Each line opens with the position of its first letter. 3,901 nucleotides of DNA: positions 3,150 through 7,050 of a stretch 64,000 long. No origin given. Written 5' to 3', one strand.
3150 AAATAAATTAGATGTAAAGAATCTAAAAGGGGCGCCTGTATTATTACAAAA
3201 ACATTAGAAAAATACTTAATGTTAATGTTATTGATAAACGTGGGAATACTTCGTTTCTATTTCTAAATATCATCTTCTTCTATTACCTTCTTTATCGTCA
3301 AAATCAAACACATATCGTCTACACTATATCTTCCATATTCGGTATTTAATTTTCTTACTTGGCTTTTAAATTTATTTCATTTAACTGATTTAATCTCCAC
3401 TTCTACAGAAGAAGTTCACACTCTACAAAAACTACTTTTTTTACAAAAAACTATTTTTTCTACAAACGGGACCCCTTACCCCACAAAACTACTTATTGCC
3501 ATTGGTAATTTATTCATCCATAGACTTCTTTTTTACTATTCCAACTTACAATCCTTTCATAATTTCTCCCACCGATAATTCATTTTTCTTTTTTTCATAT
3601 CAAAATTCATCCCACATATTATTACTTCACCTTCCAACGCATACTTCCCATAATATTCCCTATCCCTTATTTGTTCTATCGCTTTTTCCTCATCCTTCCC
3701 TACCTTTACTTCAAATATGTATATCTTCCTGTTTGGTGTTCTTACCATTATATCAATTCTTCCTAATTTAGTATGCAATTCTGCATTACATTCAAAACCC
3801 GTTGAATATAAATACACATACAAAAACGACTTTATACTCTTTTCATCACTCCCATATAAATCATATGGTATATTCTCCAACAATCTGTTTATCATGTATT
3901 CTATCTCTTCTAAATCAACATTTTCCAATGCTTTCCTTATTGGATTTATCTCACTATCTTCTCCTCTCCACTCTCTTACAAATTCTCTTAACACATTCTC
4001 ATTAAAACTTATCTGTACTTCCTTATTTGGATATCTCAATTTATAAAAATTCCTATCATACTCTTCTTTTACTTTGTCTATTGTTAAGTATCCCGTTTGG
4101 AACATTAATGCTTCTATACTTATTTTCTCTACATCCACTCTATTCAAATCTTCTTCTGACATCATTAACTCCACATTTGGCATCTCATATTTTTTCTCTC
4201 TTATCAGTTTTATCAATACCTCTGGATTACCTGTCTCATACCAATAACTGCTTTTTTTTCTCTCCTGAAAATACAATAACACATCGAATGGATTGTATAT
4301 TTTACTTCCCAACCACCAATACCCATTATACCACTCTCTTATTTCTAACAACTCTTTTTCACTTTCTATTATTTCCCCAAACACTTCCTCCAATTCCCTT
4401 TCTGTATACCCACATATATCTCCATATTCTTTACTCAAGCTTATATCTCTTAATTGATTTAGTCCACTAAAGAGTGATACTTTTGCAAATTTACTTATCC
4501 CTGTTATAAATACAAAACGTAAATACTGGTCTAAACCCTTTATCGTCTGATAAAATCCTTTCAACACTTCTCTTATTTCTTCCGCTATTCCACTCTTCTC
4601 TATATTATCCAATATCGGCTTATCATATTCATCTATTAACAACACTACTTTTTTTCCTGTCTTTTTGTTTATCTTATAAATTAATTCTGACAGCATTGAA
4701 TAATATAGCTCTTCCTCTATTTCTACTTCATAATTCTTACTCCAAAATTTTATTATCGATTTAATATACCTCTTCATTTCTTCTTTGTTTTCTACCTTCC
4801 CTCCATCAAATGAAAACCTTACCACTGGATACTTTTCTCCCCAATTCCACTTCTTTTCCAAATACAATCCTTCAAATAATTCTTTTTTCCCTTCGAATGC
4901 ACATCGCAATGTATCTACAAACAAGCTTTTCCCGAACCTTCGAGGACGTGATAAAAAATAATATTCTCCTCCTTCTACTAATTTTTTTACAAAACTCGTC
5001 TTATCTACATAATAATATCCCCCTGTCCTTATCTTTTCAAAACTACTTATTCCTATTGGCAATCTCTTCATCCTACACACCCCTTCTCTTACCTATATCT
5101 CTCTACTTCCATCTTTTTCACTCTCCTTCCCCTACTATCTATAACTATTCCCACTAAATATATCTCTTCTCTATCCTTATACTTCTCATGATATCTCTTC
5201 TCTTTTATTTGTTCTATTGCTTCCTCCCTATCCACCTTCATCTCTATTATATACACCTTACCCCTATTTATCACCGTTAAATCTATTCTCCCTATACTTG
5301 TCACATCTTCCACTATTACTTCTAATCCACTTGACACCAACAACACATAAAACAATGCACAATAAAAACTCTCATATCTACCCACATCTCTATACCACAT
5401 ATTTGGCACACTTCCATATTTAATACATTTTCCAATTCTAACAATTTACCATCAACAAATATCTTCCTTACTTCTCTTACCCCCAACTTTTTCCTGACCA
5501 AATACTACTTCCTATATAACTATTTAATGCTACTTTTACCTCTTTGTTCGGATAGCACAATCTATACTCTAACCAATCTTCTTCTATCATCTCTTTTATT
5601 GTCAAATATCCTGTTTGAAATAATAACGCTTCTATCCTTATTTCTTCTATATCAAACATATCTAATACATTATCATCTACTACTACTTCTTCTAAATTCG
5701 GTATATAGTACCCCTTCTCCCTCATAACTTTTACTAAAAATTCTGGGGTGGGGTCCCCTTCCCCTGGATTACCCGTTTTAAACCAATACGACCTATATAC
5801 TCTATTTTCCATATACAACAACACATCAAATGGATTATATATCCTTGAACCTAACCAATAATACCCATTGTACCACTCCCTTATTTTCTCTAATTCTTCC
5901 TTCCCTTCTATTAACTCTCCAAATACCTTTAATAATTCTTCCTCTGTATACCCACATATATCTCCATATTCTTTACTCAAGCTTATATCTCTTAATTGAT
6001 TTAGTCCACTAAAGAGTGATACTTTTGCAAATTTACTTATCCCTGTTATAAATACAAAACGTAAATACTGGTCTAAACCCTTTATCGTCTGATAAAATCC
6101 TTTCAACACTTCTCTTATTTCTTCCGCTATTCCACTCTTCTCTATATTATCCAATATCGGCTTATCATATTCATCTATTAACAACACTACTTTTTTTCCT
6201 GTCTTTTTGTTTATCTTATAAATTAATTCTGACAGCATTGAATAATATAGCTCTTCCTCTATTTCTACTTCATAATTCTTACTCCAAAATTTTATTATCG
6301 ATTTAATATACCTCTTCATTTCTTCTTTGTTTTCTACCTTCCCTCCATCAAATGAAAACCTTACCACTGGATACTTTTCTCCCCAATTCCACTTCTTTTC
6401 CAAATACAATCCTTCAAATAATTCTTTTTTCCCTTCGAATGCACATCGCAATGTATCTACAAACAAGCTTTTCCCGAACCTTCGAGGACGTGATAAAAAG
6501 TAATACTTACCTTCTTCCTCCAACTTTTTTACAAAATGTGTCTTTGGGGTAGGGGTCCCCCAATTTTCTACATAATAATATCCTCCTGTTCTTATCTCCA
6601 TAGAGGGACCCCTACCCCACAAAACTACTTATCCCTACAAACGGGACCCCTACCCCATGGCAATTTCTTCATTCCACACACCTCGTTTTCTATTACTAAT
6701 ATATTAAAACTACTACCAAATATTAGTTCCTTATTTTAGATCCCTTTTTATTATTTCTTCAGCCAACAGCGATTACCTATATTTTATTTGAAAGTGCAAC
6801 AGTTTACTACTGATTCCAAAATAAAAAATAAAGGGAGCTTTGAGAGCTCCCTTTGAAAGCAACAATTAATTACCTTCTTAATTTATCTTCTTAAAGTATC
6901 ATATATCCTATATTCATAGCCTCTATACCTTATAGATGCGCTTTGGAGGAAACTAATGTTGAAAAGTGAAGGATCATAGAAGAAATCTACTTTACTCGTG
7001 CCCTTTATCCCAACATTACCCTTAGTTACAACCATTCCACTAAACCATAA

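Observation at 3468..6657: GC-rich 15-25-bp mini-element (core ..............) inserted repeatedly and in-frame into one AAA-ATPase/PD-(D/E)XK paralog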

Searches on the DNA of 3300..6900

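Call 70: search_rna_families(source=window, start=3300, end=6900, threshold=evalue, max_evalue=5)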
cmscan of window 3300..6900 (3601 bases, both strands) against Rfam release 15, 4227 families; matches with E-value up to 5: 5.
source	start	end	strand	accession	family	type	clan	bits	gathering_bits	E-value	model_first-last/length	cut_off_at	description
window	6823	6877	-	RF02551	DapZ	Cis-reg;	-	26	56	0.14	25-78/78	no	ABC transporter regulator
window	6772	6864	+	RF02029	sraA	Gene; sRNA;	-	23.1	56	2.2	1-95/95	no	sraA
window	6817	6866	+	RF00249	mir-46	Gene; miRNA;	-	22.9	44.7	0.24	1-85/85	no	mir-46/mir-47/mir-281 microRNA precursor family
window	6825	6873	-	RF01403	STnc290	Gene; sRNA;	-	21.1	60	2.1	1-65/65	no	STnc290 Hfq binding RNA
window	6821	6861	-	RF00638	MIR159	Gene; miRNA;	-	18.8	74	0.5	1-196/196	no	MIR159 microRNA precursor family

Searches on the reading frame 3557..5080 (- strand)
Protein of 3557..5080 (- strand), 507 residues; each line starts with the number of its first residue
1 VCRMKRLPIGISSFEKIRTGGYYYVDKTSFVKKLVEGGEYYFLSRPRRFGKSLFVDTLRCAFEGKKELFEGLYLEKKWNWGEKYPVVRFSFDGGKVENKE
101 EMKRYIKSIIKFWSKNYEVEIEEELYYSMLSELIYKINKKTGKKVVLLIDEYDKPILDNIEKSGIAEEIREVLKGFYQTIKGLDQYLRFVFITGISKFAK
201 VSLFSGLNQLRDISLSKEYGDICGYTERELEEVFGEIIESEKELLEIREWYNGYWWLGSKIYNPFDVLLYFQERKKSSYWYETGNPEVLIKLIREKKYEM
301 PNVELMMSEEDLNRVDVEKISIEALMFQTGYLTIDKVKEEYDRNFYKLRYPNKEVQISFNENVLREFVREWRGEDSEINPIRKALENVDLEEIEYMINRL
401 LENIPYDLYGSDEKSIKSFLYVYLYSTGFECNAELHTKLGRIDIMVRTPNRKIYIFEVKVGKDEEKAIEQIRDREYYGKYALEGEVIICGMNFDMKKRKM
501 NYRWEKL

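Call 7: search_protein_families(library=pfam, proteins=[window:3557-5071:-])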
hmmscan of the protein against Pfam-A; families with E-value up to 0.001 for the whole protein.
window:3557-5071:- (504 aa): 2 families
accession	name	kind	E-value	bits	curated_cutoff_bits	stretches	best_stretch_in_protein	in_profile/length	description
PF09820.16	AAA-ATPase_like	-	3.4e-73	246.2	26.1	1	5-201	1-201/201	Predicted AAA-ATPase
PF08011.17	PDDEXK_9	-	3.3e-15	56.4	25.5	1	409-497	2-102/105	PD-(D/E)XK nuclease superfamily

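Call 9: find_encoding_contigs(protein=window:3557-5071:-, flank=10000, max_places=10)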
Protein window:3557-5071:- (504 aa): no gene with exactly this product is on record in the collection.

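Call 11: find_encoding_contigs(protein=window:3557-5080:-, flank=10000, max_places=10)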
Protein window:3557-5080:- (507 aa): no gene with exactly this product is on record in the collection.

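Call 13: find_homologous_proteins(query=window:3557-5071:-, max_evalue=1e-20)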
Query window:3557-5071:- (504 aa): 8000 proteins with E <= 1e-20 among 8000 candidates; the best 120 are listed.
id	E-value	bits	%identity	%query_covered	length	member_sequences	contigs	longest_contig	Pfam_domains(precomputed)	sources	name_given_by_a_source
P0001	0.0e+0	1118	100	100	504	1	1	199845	PF08011.18,PF09820.17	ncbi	-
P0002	4.8e-256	869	76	100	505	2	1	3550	PF08011.18,PF09820.17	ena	-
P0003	2.7e-197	675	64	98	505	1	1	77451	PF08011.18,PF09820.17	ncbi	-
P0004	3.7e-172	592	78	69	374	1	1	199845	PF09820.17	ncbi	-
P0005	2.2e-157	543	57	99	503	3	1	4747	PF08011.18,PF09820.17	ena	-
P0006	1.1e-154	534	54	99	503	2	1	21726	PF08011.18,PF09820.17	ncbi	-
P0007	1.1e-153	531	50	100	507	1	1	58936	PF08011.18,PF09820.17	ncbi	ncbi:MAG: AAA family ATPase [bacterium]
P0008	1.2e-148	514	50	98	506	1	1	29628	PF08011.18,PF09820.17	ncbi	ncbi:MAG: AAA family ATPase [bacterium]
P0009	1.5e-145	504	50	100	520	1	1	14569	PF08011.18,PF09820.17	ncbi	-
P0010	1.9e-145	504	49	99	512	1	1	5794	PF08011.18,PF09820.17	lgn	-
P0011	6.5e-145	502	51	100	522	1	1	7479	PF08011.18,PF09820.17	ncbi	-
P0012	1.8e-144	501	49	100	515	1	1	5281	PF08011.18,PF09820.17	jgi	-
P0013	1.7e-143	497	49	100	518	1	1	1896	PF08011.18,PF09820.17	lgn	-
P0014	7.6e-142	492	50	98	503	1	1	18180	PF08011.18,PF09820.17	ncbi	ncbi:MAG: AAA family ATPase [bacterium]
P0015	9.2e-142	492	48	100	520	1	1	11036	PF08011.18,PF09820.17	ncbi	-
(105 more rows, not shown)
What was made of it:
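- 3557..5071 (-): Intact DUF1703 paralog (AAA-ATPase_like plus PDDEXK_9). It has no motif copy. It is 100% identical to database protein P0001 (call 13).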

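Call 15: find_encoding_contigs(protein=P0004, flank=10000, max_places=6)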
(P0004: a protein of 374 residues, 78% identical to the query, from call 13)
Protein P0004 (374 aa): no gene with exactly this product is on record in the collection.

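Call 16: find_encoding_contigs(protein=P0005, flank=10000, max_places=6)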
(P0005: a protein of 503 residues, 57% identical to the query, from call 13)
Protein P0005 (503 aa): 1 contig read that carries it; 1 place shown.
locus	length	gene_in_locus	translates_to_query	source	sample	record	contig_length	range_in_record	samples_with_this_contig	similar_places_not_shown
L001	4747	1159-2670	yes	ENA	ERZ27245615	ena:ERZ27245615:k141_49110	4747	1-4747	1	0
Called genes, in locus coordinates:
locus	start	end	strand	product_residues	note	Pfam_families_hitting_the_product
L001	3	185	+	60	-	?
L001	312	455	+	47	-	-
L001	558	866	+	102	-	-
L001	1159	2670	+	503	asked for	PF09820:AAA-ATPase_like, PF08011:PDDEXK_9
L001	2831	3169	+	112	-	PF06739:SBBP (weak)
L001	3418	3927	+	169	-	PF01814:Hemerythrin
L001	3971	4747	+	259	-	?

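Call 17: find_encoding_contigs(protein=P0003, flank=10000, max_places=6)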
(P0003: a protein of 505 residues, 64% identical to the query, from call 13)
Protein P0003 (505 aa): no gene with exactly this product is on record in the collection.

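Call 18: find_encoding_contigs(protein=P0002, flank=10000, max_places=6)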
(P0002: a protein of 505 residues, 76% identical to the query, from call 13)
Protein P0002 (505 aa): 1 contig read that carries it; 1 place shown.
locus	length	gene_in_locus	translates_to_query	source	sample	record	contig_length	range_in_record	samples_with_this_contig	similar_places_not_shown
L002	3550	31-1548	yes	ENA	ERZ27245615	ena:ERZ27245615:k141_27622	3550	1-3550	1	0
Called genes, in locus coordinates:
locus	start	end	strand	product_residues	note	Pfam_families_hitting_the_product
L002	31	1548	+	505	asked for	PF09820:AAA-ATPase_like, PF08011:PDDEXK_9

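Call 23: list_cluster_members(proteins=[P0001, P0003, P0006, P0004])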
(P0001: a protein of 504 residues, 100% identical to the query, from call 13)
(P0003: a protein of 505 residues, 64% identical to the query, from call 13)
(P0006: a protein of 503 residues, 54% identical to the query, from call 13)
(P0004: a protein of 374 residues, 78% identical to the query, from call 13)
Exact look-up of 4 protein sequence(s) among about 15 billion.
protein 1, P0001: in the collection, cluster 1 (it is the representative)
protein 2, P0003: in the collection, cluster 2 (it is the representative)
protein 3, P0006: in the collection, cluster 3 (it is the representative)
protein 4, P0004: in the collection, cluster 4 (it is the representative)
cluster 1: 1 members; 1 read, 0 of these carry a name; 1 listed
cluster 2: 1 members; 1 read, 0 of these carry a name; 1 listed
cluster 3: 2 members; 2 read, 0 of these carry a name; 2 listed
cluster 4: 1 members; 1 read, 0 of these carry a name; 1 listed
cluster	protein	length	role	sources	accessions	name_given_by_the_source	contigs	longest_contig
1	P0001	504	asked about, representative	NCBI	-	-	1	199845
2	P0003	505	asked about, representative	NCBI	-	-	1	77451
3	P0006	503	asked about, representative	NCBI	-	-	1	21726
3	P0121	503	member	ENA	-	-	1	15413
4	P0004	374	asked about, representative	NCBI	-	-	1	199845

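Call 34: find_encoding_contigs(protein=P0121, flank=10000, max_places=6)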
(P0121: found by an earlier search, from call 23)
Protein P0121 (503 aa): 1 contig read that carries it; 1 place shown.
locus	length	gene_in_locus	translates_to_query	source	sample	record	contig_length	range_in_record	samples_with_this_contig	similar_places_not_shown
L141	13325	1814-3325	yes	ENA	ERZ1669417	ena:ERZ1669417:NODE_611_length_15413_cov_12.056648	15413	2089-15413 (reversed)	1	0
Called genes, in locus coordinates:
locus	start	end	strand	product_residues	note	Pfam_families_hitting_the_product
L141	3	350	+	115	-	?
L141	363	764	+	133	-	-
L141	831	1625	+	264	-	PF01128:IspD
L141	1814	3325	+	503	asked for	PF09820:AAA-ATPase_like, PF08011:PDDEXK_9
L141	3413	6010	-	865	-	PF00395:SLH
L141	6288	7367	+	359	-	-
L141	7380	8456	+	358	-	PF02912:Phe_tRNA-synt_N, PF01409:tRNA-synt_2d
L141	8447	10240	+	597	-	-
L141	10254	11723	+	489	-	PF17125:Methyltr_RsmF_N (weak), PF01728:FtsJ (weak), PF01189:Methyltr_RsmB-F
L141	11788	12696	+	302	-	PF01040:UbiA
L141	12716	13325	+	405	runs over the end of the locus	PF07994:NAD_binding_5, PF01658:Inos-1-P_synth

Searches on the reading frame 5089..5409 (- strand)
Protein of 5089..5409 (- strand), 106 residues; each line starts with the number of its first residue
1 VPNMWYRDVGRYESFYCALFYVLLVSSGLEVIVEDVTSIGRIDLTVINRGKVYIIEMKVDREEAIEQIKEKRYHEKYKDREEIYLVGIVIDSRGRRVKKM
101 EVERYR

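Call 7: search_protein_families(library=pfam, proteins=[window:5089-5409:-])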
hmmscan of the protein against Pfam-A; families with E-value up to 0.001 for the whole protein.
window:5089-5409:- (106 aa): 1 family
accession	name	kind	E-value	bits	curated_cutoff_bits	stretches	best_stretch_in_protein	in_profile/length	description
PF08011.17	PDDEXK_9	-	2.2e-18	66.6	25.5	1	12-98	2-103/105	PD-(D/E)XK nuclease superfamily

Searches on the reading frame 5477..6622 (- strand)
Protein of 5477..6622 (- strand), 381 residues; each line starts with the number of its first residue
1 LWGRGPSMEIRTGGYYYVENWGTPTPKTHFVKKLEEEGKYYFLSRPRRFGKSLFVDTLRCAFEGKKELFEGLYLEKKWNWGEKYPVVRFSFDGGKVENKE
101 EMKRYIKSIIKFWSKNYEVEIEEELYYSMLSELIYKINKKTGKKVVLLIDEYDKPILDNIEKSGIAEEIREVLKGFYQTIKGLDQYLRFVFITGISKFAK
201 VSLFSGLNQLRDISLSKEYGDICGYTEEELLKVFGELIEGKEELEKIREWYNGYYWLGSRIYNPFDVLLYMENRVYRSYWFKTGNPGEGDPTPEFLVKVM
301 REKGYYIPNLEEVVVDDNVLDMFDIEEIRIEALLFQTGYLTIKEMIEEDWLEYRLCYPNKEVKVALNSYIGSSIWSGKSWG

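Call 7: search_protein_families(library=pfam, proteins=[window:5477-6622:-])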
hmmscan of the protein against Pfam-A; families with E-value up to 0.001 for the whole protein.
window:5477-6622:- (381 aa): 1 family
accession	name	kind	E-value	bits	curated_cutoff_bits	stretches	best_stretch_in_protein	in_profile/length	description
PF09820.16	AAA-ATPase_like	-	1.2e-64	218.3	26.1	1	9-204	9-201/201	Predicted AAA-ATPase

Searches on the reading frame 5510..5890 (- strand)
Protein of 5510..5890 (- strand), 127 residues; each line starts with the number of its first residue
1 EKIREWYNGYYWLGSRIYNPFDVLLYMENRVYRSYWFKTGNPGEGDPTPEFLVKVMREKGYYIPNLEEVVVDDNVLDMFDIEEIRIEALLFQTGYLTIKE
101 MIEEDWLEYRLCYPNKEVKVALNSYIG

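Call 64: find_homologous_proteins(query=window:5510-5890:-, max_evalue=1e-10)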
Query seq(127 aa) (127 aa): 63 proteins with E <= 1e-10 among 72 candidates.
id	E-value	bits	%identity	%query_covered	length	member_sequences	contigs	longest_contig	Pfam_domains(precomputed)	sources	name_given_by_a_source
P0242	7.8e-36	141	53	99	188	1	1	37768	-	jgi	jgi:hypothetical protein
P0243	2.8e-35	139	51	99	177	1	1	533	-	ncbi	ncbi:MAG: AAA family ATPase, partial [Hydrogenobaculum sp.]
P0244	6.1e-35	138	52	97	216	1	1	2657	-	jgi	-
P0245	1.9e-30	124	48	99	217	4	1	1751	-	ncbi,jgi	-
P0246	2.1e-30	124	48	98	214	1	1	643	-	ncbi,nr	ncbi:MAG: AAA family ATPase, partial [Thermodesulfobacteriaceae bacterium]|nr:AAA family ATPase [The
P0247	1.5e-29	121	48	99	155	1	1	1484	-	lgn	-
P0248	3.7e-29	119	48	95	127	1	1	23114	-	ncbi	-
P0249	8.5e-29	118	50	94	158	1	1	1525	-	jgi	jgi:Predicted AAA-ATPase.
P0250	3.7e-28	116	47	96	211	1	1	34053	-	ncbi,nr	ncbi:MAG: AAA family ATPase [Deltaproteobacteria bacterium]|nr:AAA family ATPase [Deltaproteobacteri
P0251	4.5e-28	116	49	97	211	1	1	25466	-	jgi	jgi:hypothetical protein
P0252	2.0e-27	114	46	99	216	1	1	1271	-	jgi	jgi:hypothetical protein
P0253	4.7e-27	113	46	99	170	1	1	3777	-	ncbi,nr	ncbi:MAG: hypothetical protein K0R49_1540, partial [Burkholderiales bacterium]|nr:hypothetical prote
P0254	8.8e-27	112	48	98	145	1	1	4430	-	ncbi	ncbi:MAG: AAA family ATPase, partial [bacterium]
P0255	9.8e-27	112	47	99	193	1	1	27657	-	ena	-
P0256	1.0e-26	112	50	94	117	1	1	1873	-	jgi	jgi:hypothetical protein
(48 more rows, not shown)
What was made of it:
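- Tried and rejected: Third protein search, with the region around D (call 64).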
